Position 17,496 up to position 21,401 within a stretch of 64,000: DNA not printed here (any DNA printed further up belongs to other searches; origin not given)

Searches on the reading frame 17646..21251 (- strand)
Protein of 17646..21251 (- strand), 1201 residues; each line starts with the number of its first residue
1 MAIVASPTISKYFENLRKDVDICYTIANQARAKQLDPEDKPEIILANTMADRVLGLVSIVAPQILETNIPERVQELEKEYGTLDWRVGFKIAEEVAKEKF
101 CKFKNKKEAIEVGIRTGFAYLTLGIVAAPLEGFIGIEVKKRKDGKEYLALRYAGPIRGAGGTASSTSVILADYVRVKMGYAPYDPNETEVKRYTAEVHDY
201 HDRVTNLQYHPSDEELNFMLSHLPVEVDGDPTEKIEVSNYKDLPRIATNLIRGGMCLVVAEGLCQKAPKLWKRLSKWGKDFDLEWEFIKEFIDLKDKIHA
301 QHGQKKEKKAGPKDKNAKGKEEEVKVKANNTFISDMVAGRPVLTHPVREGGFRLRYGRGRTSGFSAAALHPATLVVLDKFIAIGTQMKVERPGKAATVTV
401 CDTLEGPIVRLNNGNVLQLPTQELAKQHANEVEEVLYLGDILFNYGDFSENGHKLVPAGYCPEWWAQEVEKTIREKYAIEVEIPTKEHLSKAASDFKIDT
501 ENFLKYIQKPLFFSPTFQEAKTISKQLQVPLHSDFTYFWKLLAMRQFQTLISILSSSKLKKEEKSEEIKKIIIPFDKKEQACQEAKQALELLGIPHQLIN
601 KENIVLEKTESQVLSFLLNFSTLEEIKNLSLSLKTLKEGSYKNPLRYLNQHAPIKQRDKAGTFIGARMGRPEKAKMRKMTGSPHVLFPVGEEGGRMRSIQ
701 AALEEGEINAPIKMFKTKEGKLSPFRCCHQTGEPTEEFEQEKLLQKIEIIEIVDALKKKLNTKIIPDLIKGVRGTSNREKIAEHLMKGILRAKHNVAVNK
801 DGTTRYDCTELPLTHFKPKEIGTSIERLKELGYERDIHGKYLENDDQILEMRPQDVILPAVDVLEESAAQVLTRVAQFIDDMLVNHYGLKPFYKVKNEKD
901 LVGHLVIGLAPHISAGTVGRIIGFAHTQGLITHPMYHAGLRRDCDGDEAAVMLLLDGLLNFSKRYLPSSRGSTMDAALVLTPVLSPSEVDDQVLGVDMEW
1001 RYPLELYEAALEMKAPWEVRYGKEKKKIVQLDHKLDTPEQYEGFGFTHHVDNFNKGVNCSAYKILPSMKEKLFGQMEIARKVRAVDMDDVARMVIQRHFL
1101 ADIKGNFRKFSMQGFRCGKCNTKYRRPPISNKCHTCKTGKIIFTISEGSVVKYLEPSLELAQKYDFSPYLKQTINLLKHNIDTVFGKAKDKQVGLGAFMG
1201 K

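Call 62: search_protein_families(library=pfam, proteins=[window:17646-21251:-], max_evalue=0.001)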
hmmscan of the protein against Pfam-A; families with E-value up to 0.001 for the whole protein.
window:17646-21251:- (1201 aa): 3 families
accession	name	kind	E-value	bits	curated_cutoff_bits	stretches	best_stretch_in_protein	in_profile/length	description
PF24846.1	PolC_DP2_cat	-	1.4e-116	389.1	24.3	1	767-1071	6-299/299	DNA polymerase II large subunit DP2, catalytic domain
PF24844.1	PolC_DP2_central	-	7.1e-111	371.1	24.3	1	320-741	2-363/372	DNA polymerase II large subunit DP2, central domain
PF03833.19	PolC_DP2_N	-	9.6e-89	297.6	24.3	1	11-292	1-269/271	DNA polymerase II large subunit DP2, N-terminal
